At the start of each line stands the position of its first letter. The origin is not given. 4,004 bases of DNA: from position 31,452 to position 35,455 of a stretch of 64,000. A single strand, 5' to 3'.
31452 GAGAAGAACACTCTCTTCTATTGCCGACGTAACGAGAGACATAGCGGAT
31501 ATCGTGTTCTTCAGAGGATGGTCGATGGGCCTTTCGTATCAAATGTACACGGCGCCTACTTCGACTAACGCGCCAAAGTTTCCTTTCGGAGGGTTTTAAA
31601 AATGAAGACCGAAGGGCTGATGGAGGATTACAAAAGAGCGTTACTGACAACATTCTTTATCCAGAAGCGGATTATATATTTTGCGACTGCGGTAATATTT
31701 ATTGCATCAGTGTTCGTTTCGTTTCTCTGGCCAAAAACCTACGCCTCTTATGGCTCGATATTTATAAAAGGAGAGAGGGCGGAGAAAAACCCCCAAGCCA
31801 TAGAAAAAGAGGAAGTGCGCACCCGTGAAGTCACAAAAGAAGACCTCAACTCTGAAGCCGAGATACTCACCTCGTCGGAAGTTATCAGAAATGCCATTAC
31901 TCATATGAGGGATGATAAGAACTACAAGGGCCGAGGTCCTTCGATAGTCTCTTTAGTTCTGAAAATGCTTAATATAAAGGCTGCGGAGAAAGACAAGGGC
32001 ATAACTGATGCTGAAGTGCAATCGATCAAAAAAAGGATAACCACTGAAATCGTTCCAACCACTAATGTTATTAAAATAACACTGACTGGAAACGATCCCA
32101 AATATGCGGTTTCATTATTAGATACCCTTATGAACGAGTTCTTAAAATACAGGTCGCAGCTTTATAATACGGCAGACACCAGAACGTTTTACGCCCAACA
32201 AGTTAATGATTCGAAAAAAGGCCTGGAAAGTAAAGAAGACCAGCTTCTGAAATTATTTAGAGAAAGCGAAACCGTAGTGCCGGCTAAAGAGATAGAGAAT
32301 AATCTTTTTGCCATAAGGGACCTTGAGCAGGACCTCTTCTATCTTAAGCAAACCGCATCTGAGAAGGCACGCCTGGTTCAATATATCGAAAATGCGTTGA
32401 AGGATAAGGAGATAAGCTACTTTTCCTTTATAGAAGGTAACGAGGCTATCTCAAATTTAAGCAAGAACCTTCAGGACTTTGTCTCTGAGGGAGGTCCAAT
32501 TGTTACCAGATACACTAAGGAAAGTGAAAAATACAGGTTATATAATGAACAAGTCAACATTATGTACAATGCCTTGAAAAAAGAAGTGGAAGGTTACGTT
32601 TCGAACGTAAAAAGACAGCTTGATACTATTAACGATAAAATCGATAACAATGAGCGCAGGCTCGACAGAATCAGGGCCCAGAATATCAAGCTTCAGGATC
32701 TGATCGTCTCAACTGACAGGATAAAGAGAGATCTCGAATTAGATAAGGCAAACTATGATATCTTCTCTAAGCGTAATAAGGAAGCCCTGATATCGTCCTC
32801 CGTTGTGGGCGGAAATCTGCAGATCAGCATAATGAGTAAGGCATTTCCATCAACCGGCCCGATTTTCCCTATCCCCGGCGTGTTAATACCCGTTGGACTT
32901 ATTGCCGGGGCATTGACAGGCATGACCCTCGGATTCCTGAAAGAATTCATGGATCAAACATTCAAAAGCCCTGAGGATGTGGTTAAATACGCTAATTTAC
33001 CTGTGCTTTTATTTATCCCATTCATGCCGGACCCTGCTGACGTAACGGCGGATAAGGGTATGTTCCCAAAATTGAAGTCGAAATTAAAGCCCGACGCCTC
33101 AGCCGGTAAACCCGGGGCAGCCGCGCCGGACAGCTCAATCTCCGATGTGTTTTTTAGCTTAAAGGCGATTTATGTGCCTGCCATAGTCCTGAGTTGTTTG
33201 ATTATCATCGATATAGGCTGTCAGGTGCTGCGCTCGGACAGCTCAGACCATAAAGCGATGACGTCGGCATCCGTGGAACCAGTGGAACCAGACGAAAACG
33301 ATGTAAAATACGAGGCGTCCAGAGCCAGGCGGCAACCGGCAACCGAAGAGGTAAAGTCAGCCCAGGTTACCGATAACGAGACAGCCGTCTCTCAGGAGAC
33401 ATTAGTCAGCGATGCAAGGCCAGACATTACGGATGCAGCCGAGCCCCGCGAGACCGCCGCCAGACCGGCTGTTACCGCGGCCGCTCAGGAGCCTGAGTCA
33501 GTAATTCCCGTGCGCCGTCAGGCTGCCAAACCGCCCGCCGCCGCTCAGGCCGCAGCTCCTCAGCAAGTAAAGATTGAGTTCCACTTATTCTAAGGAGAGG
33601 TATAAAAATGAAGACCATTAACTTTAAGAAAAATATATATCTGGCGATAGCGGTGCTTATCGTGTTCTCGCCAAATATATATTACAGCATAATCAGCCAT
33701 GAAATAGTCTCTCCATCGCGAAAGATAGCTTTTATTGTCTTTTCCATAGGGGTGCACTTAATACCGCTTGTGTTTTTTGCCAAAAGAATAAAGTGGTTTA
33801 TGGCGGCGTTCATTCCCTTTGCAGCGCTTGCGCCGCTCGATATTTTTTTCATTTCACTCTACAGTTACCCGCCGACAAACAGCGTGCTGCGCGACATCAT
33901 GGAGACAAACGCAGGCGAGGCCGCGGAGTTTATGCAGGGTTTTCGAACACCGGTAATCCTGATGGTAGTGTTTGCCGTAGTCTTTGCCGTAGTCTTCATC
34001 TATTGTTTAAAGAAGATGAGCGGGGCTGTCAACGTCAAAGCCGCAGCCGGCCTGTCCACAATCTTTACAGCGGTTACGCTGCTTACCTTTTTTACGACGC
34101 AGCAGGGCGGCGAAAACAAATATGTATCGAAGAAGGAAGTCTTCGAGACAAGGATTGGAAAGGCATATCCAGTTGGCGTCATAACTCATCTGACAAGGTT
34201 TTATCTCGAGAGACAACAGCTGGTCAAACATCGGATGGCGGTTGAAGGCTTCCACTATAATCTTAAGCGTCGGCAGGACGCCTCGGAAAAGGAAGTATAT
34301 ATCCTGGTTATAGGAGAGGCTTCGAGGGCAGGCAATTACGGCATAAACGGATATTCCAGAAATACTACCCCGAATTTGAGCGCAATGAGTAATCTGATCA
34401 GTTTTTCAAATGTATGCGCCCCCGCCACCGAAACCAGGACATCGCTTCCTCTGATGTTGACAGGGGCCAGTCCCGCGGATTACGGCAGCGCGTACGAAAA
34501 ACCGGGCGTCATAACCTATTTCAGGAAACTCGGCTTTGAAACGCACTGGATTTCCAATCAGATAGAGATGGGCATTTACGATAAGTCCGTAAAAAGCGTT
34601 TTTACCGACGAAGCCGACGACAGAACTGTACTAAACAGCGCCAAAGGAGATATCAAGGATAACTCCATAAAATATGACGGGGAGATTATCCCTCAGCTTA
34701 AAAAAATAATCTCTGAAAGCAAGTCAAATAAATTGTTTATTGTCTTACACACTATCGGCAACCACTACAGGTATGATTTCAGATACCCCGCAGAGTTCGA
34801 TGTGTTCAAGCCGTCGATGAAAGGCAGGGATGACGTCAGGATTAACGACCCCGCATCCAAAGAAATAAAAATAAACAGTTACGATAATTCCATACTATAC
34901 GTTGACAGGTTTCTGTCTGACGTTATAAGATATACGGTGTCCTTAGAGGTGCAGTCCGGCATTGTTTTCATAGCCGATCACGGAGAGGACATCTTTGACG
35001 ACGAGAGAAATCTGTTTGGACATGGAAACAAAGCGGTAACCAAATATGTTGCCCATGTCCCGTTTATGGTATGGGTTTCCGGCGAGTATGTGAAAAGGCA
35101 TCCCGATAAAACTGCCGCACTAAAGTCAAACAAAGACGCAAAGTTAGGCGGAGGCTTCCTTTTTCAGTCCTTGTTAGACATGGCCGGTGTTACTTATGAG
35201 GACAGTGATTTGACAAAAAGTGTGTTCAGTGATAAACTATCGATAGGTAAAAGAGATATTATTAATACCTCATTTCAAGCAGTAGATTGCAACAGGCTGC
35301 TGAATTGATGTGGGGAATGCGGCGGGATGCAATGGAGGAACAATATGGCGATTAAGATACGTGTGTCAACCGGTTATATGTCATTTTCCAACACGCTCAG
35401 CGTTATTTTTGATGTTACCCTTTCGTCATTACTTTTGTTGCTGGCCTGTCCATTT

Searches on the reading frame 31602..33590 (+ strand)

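Call 73: search_protein_families(library=pfam, proteins=[window:31602-33590:+], max_evalue=0.001)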
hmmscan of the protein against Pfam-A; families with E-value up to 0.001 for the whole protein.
window:31602-33590:+ (663 aa): 1 family
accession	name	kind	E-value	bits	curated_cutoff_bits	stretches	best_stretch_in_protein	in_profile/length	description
PF02706.20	Wzz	-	2.3e-05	25.1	25.5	1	13-100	7-89/91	Chain length determinant protein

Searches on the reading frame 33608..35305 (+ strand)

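Call 73: search_protein_families(library=pfam, proteins=[window:33608-35305:+], max_evalue=0.001)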
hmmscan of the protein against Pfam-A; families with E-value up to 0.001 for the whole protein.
window:33608-35305:+ (566 aa): 1 family
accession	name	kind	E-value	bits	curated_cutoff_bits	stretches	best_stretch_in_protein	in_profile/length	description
PF00884.28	Sulfatase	-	6e-41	141.1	25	1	231-527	3-300/301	Sulfatase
